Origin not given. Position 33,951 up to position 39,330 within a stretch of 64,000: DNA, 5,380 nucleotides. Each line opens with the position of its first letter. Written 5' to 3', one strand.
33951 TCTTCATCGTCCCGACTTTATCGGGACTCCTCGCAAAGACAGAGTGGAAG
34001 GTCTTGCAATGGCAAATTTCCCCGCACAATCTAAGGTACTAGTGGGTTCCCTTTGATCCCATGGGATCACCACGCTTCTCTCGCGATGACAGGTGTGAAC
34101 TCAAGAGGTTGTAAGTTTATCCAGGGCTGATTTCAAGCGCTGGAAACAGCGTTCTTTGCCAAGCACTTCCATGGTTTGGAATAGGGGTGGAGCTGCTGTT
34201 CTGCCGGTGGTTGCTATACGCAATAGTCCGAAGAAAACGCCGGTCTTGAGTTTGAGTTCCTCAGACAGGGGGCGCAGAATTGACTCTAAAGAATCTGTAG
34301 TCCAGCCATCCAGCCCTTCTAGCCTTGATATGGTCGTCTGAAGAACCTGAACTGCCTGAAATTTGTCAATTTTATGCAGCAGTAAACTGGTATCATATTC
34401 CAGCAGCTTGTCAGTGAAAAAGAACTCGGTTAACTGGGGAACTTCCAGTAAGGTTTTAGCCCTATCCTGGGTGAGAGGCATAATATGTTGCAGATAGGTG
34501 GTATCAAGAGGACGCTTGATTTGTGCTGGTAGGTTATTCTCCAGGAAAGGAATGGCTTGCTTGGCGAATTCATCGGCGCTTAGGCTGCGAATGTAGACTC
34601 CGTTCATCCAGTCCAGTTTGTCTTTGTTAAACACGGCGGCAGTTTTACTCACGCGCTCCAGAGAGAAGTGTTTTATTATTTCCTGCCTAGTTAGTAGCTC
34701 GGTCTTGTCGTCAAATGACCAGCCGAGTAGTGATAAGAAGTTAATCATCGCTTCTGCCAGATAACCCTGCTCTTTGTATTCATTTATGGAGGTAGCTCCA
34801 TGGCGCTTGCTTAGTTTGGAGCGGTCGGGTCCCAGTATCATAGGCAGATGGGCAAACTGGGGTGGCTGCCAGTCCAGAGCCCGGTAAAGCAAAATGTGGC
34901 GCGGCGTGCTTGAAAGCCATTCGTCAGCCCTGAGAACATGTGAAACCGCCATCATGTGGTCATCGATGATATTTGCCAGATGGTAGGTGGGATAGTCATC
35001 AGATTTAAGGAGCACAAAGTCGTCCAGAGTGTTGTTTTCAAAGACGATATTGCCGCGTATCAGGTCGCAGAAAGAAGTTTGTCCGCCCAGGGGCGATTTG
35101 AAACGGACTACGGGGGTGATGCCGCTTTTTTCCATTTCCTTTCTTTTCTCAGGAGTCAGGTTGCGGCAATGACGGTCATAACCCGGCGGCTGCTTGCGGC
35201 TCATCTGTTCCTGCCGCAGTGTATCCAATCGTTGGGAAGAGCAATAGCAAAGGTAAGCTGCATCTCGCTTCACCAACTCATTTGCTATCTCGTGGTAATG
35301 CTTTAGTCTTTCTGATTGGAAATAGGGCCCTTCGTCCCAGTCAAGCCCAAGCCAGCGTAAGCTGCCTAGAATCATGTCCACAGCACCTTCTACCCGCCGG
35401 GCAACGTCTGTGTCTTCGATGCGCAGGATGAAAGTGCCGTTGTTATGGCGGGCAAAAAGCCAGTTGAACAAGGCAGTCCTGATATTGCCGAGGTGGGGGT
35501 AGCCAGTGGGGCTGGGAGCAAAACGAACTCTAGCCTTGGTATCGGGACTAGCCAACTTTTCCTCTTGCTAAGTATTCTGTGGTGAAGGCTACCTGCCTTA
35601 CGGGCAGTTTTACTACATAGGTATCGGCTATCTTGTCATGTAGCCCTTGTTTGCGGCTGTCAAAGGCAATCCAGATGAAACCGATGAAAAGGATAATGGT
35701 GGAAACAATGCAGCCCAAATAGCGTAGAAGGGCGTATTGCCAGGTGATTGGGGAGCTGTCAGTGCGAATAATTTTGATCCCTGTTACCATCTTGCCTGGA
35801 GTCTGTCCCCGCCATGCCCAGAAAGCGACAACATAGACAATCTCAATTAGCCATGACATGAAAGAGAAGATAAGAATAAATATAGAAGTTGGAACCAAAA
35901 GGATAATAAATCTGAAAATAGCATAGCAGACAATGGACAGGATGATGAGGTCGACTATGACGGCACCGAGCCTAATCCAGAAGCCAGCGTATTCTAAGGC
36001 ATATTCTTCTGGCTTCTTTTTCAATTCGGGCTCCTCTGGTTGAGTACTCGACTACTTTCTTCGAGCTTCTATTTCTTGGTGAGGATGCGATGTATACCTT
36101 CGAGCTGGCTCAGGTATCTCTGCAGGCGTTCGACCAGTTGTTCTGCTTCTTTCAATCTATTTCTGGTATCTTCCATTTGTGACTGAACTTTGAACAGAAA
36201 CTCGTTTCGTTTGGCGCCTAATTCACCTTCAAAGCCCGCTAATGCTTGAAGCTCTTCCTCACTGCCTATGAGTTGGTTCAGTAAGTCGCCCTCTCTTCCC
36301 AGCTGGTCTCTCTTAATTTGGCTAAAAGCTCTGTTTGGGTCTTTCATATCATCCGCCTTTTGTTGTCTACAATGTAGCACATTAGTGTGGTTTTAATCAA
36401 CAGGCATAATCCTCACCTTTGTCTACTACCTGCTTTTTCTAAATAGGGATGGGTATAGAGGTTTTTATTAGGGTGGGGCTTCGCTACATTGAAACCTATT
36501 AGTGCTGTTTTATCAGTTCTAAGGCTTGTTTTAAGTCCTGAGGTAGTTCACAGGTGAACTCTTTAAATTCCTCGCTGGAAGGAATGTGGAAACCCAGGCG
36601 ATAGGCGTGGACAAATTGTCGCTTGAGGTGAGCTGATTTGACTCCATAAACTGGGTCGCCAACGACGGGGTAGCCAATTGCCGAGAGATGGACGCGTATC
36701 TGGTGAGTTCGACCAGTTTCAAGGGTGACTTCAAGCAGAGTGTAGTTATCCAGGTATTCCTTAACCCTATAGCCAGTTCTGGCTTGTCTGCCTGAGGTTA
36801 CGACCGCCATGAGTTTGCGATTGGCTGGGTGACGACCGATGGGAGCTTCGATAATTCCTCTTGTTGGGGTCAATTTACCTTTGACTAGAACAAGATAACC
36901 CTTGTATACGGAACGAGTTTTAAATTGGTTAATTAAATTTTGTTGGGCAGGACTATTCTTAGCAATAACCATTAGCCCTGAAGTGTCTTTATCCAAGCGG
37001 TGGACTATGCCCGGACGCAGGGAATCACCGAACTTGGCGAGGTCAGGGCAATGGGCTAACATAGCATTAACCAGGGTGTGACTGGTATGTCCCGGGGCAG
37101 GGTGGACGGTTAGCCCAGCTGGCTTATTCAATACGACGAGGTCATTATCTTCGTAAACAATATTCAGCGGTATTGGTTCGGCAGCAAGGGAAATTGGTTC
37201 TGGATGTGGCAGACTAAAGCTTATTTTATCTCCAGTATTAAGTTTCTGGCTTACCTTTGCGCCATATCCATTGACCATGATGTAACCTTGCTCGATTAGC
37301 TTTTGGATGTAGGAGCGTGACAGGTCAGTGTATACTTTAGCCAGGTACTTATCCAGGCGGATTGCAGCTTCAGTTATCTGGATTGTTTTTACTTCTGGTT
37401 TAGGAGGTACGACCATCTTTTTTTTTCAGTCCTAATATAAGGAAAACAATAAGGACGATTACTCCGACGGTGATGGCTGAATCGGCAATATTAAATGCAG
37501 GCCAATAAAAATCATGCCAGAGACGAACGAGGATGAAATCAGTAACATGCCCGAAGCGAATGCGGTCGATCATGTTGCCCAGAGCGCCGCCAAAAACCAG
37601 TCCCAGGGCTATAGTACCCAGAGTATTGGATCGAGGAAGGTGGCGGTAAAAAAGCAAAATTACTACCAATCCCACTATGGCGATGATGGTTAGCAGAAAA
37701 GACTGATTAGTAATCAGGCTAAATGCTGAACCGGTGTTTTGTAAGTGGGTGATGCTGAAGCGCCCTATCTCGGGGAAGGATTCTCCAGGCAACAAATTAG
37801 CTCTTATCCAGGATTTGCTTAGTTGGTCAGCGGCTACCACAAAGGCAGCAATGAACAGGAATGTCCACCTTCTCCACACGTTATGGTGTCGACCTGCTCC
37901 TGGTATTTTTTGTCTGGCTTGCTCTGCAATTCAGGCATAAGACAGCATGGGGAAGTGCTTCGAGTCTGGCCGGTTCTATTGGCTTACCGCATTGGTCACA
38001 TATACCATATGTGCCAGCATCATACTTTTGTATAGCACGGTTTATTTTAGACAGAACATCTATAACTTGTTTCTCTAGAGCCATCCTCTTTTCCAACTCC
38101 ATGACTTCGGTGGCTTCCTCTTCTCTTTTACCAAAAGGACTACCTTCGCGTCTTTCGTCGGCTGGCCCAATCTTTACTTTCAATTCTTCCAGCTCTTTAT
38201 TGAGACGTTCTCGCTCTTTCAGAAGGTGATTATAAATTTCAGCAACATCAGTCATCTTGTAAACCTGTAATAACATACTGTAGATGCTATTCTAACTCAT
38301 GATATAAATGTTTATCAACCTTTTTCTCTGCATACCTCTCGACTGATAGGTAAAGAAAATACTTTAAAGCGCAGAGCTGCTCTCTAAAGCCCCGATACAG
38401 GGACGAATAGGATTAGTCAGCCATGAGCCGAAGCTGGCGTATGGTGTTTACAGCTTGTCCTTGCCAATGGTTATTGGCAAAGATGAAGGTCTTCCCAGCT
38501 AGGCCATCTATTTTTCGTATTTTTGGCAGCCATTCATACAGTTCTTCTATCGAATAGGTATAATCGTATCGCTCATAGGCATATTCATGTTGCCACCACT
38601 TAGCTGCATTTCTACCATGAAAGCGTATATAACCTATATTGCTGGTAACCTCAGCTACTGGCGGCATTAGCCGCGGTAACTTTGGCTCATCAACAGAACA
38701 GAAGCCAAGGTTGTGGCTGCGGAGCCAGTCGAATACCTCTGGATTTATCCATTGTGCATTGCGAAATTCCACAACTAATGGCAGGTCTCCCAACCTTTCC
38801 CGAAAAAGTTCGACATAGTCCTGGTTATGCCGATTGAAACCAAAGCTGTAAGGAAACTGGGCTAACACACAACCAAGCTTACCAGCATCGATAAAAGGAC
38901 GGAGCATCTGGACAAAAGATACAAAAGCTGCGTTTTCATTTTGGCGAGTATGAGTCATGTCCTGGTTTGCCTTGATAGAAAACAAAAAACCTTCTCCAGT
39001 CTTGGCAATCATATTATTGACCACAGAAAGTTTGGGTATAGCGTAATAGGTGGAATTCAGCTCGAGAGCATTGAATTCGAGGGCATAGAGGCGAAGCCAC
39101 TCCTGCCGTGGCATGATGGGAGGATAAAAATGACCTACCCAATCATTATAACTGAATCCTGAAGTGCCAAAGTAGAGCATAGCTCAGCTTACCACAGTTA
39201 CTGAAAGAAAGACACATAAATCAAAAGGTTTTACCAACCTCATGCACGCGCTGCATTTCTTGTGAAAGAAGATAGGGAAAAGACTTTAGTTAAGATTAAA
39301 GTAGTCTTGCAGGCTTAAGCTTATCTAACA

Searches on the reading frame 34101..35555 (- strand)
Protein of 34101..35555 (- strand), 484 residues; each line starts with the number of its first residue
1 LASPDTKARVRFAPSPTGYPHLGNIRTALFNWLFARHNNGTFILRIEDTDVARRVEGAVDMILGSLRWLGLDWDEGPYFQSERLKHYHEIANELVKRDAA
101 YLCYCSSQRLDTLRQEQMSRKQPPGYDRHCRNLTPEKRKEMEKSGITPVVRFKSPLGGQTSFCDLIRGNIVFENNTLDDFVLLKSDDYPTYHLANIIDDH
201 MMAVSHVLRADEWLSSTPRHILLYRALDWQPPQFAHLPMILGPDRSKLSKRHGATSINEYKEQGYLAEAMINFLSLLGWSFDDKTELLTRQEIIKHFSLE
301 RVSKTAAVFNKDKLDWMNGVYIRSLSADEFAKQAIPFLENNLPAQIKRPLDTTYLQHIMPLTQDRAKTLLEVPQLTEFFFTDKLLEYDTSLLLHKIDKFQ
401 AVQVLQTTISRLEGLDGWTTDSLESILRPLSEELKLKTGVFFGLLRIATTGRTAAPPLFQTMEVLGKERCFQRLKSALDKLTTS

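Call 67: search_protein_families(library=pfam, proteins=[window:34101-35555:-], max_evalue=1e-8)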
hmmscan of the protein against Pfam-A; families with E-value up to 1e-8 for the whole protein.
window:34101-35555:- (484 aa): 2 families
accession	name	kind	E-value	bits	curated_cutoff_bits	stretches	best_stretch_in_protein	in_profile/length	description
PF00749.27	tRNA-synt_1c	-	2.2e-110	368.9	23.4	1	8-316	2-314/314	tRNA synthetases class I (E and Q), catalytic domain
PF19269.4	Anticodon_2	-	6.1e-32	111.4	23.6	1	329-478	1-141/141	Anticodon binding domain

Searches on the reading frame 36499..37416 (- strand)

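Call 67: search_protein_families(library=pfam, proteins=[window:36499-37416:-], max_evalue=1e-8)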
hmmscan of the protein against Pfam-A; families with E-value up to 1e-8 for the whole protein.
window:36499-37416:- (305 aa): 1 family
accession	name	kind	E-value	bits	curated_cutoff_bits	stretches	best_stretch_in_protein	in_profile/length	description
PF00849.27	PseudoU_synth_2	-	2e-32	112.9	26.8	1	92-246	1-152/152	RNA pseudouridylate synthase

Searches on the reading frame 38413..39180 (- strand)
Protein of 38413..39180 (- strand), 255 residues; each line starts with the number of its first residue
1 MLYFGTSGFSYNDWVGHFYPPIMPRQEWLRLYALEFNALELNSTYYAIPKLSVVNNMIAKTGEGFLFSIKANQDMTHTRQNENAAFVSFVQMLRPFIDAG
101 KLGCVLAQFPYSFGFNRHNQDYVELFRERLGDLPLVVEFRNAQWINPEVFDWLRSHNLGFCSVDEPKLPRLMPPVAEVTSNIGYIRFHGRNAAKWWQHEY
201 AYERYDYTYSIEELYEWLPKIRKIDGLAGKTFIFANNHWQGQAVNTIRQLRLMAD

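Call 67: search_protein_families(library=pfam, proteins=[window:38413-39180:-], max_evalue=1e-8)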
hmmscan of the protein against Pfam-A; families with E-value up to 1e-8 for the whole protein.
window:38413-39180:- (255 aa): 1 family
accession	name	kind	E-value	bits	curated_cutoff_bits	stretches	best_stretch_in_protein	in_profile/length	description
PF01904.24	DUF72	-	3.5e-60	204.2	25.3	1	19-251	1-215/217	Protein of unknown function DUF72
